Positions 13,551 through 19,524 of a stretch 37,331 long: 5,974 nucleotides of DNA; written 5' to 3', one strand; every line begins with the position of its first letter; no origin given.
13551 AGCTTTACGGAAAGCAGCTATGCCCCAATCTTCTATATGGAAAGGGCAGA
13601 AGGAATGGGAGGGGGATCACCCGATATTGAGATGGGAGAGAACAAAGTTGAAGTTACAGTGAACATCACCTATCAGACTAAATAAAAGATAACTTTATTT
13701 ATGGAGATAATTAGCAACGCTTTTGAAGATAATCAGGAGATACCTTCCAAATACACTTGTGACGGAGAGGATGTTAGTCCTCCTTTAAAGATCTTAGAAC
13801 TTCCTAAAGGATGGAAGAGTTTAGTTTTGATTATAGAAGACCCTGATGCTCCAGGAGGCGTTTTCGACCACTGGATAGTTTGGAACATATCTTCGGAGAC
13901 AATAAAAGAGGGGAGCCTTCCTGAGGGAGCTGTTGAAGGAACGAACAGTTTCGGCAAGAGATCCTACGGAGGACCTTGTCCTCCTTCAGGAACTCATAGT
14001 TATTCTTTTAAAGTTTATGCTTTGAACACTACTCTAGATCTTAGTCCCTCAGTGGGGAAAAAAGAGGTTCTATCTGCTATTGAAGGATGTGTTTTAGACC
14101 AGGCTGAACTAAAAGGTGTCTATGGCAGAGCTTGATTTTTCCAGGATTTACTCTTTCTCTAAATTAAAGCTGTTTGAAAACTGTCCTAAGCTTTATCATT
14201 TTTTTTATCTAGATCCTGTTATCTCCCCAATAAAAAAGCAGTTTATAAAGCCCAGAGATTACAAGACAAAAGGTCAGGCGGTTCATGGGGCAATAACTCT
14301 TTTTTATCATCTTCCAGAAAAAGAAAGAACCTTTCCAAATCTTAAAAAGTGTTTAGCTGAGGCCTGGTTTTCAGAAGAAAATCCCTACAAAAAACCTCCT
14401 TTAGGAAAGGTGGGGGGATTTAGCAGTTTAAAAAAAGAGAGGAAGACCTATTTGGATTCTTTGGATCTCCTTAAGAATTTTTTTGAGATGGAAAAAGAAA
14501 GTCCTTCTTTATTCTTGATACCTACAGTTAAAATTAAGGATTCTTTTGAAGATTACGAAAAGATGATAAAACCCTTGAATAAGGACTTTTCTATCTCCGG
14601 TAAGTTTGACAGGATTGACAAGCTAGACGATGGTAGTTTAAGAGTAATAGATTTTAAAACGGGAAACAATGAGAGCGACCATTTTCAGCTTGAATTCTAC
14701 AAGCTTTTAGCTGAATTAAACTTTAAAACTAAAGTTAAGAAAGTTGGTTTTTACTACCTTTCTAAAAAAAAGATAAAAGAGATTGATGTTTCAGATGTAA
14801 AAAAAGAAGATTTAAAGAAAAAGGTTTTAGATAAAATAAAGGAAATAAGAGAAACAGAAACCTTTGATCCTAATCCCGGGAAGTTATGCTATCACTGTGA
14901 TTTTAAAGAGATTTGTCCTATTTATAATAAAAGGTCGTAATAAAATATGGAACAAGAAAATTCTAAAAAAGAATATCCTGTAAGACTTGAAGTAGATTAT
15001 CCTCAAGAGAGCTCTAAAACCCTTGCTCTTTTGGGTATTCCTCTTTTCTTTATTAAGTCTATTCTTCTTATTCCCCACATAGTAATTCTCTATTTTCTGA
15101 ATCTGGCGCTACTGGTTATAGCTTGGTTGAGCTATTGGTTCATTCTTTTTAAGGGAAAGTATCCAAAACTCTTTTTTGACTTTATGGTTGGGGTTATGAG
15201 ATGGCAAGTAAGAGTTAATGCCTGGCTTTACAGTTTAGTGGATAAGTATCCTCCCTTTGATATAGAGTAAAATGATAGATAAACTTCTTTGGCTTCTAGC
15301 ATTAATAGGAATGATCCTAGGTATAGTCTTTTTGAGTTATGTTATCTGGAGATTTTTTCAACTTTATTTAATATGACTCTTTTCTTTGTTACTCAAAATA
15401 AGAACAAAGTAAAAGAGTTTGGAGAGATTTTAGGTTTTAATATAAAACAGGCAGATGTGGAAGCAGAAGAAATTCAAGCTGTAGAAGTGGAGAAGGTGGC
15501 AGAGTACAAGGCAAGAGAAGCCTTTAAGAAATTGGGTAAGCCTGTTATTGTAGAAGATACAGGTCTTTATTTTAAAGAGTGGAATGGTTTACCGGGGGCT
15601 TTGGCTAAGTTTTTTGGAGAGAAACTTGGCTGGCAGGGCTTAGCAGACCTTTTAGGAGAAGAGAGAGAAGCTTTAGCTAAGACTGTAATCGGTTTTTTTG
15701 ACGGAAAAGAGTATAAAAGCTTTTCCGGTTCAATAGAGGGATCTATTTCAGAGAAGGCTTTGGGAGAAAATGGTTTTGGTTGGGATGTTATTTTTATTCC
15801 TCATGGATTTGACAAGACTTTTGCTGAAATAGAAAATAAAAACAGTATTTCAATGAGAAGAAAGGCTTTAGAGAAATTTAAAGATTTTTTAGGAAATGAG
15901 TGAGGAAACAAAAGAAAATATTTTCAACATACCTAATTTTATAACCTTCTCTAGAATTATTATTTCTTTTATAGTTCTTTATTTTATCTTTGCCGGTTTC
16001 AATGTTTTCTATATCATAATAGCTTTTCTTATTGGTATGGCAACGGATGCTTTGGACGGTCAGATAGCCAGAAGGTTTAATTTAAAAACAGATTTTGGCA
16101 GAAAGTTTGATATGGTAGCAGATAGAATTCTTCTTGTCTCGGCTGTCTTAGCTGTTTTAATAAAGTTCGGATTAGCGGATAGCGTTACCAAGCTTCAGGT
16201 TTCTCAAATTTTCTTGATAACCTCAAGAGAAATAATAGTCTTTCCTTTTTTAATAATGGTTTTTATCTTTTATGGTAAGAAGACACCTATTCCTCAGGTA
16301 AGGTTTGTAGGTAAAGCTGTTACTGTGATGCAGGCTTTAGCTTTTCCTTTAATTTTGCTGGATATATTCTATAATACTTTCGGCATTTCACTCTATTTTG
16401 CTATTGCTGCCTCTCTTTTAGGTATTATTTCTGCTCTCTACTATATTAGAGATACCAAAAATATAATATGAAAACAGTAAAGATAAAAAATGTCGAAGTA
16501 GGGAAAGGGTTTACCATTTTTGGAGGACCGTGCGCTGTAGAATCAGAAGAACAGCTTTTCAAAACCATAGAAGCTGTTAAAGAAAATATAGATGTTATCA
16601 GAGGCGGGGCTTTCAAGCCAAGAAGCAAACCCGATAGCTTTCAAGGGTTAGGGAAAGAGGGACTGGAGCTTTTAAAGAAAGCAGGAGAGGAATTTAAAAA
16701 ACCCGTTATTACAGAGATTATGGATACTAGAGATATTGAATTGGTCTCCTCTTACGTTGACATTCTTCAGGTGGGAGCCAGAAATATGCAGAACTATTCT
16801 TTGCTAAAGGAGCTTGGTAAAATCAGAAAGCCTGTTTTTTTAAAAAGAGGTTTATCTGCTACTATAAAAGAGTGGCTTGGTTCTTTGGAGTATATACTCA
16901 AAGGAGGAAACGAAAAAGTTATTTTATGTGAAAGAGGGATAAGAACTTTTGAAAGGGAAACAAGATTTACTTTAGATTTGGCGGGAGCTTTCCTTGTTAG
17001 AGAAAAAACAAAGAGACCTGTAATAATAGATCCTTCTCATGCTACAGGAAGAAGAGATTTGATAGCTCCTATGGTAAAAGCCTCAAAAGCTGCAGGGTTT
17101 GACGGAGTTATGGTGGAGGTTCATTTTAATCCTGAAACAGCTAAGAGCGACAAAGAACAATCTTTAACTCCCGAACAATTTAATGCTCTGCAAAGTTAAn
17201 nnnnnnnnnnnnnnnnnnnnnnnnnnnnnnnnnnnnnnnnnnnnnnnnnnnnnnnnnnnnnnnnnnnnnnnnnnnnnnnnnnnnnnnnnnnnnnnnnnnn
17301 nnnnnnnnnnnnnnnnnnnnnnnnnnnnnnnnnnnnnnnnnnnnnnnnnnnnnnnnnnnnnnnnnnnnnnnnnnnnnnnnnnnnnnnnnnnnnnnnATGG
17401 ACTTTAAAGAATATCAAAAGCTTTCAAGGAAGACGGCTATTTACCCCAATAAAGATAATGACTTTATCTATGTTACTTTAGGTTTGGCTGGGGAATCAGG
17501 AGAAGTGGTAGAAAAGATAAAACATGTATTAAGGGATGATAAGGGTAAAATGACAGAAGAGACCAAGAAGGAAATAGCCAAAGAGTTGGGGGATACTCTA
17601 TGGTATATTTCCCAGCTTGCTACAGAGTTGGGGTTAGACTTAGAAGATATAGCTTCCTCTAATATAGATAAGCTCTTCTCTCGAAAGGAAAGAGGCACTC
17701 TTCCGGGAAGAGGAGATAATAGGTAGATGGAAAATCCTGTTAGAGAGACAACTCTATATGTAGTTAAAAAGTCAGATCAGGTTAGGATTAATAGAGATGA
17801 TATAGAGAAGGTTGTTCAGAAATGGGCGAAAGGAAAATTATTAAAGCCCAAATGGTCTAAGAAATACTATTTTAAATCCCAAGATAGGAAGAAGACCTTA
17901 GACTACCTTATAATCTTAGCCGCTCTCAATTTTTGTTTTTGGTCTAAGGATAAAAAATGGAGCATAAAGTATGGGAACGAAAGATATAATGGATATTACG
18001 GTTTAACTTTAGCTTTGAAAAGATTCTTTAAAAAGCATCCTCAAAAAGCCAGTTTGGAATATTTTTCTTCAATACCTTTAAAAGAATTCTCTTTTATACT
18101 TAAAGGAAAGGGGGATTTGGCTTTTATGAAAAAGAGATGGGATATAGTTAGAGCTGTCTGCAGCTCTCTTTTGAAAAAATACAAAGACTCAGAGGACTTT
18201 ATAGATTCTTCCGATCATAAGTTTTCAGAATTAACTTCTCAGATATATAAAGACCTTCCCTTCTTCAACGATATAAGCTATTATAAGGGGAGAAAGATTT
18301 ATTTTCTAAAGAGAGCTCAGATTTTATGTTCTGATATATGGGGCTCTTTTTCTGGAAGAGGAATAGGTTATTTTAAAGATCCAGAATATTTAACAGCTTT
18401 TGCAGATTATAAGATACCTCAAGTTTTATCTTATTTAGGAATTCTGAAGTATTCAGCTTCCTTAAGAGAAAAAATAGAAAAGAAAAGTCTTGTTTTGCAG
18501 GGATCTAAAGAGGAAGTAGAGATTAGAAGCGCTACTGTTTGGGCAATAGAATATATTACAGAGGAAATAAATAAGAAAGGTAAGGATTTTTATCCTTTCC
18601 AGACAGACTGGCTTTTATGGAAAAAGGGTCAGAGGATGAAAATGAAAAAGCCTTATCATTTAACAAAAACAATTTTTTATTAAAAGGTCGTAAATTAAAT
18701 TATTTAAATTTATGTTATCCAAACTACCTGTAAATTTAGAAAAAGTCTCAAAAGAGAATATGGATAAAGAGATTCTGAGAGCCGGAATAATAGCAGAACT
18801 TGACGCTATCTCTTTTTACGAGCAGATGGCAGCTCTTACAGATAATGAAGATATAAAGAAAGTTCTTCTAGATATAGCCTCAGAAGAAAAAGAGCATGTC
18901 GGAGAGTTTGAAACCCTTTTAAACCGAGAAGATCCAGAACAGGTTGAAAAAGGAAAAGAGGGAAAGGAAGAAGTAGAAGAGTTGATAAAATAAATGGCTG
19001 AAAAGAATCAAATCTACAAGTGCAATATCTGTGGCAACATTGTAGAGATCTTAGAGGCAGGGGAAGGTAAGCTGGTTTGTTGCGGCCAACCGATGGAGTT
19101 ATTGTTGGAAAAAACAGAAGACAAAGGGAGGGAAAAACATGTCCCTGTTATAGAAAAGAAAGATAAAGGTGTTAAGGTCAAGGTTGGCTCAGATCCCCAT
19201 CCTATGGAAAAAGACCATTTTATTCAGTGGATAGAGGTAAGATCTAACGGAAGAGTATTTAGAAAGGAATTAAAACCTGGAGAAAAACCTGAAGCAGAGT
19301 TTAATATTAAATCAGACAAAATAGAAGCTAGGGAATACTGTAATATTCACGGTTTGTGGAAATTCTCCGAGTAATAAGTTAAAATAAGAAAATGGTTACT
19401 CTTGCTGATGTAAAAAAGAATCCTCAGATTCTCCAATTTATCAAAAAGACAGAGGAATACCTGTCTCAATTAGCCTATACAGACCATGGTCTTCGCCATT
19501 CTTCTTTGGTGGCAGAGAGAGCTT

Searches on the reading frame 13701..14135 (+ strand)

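Call 48: search_protein_families(library=pfam, proteins=[window:13701-14135:+])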
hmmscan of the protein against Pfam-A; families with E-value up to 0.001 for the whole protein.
window:13701-14135:+ (144 aa): 1 family
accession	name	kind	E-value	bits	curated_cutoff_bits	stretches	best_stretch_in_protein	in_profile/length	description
PF01161.25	PBP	-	7.4e-37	127.1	24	1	13-141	1-135/135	Phosphatidylethanolamine-binding protein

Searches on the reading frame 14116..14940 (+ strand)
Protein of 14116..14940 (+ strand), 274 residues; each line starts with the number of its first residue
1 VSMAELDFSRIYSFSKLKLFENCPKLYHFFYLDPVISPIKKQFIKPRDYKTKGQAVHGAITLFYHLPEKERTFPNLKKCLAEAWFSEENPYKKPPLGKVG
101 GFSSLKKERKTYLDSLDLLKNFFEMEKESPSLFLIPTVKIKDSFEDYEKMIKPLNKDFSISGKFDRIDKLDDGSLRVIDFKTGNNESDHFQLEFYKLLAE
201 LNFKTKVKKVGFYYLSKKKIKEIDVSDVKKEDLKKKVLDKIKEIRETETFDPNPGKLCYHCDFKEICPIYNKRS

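Call 48: search_protein_families(library=pfam, proteins=[window:14116-14940:+])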
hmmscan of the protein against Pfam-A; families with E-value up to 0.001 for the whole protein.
window:14116-14940:+ (274 aa): 2 families
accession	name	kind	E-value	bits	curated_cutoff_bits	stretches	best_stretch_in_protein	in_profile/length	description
PF12705.13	PDDEXK_1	-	1.9e-30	107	22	1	13-268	3-247/247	PD-(D/E)XK nuclease superfamily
PF01930.23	Cas_Cas4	-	8e-10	39.5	22.7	1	156-267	47-158/160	Domain of unknown function DUF83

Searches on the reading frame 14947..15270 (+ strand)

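Call 48: search_protein_families(library=pfam, proteins=[window:14947-15270:+])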
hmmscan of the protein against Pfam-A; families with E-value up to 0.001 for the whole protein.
window:14947-15270:+ (107 aa): 1 family
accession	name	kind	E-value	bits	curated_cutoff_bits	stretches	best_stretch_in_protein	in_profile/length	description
PF14333.11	DUF4389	-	2.2e-11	43.9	25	1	34-104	4-74/76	Domain of unknown function (DUF4389)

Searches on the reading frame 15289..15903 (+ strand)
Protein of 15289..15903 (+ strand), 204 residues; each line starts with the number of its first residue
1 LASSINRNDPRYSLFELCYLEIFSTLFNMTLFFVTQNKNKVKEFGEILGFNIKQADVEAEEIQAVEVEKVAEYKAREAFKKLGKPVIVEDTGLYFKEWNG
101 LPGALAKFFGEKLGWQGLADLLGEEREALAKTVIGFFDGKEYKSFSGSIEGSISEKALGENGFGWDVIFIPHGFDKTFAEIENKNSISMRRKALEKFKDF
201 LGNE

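Call 48: search_protein_families(library=pfam, proteins=[window:15289-15903:+])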
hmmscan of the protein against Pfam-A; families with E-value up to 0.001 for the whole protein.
window:15289-15903:+ (204 aa): 1 family
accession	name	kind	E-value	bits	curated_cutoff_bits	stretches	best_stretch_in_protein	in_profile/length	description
PF01725.21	Ham1p_like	-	1.3e-43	149.5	22.5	1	31-200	1-186/186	Ham1 family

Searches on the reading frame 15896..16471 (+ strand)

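Call 48: search_protein_families(library=pfam, proteins=[window:15896-16471:+])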
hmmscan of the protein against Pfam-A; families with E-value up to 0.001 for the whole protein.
window:15896-16471:+ (191 aa): 1 family
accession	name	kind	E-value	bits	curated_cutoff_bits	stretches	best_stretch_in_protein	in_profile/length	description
PF01066.26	CDP-OH_P_transf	-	5.6e-24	85.7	22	1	10-171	1-148/152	CDP-alcohol phosphatidyltransferase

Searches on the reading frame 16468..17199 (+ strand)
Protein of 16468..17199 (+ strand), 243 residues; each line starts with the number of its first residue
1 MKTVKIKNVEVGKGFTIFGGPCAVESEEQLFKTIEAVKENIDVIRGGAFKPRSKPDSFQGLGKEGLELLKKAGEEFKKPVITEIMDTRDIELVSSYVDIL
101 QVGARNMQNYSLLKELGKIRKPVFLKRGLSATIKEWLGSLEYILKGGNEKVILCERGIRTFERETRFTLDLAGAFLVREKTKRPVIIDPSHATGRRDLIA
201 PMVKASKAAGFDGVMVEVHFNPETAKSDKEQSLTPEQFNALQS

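Call 48: search_protein_families(library=pfam, proteins=[window:16468-17199:+])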
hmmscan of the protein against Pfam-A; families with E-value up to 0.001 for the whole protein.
window:16468-17199:+ (243 aa): 2 families
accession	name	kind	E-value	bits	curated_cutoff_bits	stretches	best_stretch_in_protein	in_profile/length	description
PF00793.26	DAHP_synth_1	-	4.7e-72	242.6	25.5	1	9-241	10-257/270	DAHP synthetase I family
PF03102.20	NeuB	-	4.7e-06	26.7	22.1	1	62-154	54-146/241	NeuB family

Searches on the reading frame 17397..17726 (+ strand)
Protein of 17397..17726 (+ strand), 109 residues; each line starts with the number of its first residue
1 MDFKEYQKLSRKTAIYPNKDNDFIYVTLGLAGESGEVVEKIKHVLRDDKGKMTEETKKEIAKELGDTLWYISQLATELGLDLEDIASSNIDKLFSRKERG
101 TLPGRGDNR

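Call 65: search_protein_families(library=pfam, proteins=[window:17397-17726:+], max_evalue=0.01)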
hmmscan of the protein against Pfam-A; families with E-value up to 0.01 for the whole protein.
window:17397-17726:+ (109 aa): 4 families
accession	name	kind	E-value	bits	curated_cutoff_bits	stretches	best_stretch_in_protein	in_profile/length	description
PF03819.22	MazG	-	1.1e-11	45.3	22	1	28-98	8-71/74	MazG nucleotide pyrophosphohydrolase domain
PF12643.12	MazG-like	-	0.00042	20.9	27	1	36-91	6-65/85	MazG-like family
PF01503.22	PRA-PH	-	0.0018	19.1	21.3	0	52-86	45-79/86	Phosphoribosyl-ATP pyrophosphohydrolase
PF06892.16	Phage_CP76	-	0.004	17.5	26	1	19-75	85-140/146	Phage regulatory protein CII (CP76)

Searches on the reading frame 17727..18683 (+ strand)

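Call 65: search_protein_families(library=pfam, proteins=[window:17727-18683:+], max_evalue=0.01)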
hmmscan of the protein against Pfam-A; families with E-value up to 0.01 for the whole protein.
window:17727-18683:+ (318 aa): 1 family
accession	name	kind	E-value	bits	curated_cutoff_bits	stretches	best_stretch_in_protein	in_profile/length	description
PF10343.14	Q_salvage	-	3e-72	244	25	1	52-318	5-285/285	Queuosine salvage protein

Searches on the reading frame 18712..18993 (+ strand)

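Call 65: search_protein_families(library=pfam, proteins=[window:18712-18993:+], max_evalue=0.01)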
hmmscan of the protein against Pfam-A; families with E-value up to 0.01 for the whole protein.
window:18712-18993:+ (93 aa): 4 families
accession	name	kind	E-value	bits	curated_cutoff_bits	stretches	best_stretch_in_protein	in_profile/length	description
PF02915.23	Rubrerythrin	-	7e-09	36.6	22.8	1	20-85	1-69/137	Rubrerythrin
PF22277.2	EncFtn-like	-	1.2e-08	35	27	1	9-66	6-63/85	EncFtn-like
PF09537.16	DUF2383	-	4.3e-05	24.1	30.8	1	28-81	12-65/111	Domain of unknown function (DUF2383)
PF03232.19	COQ7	-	0.00031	20.8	23.5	1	19-73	4-59/169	Ubiquinone biosynthesis protein COQ7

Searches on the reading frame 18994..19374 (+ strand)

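Call 65: search_protein_families(library=pfam, proteins=[window:18994-19374:+], max_evalue=0.01)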
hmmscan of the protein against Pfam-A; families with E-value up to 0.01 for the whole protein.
window:18994-19374:+ (126 aa): 2 families
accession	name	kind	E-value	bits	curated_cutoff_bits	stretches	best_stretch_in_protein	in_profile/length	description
PF01880.24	Desulfoferrodox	-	2.6e-24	86.1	22.2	1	42-123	2-96/98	Desulfoferrodoxin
PF06397.17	Desulfoferrod_N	-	2.7e-20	72.1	23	1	2-37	1-36/36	Desulfoferrodoxin, N-terminal domain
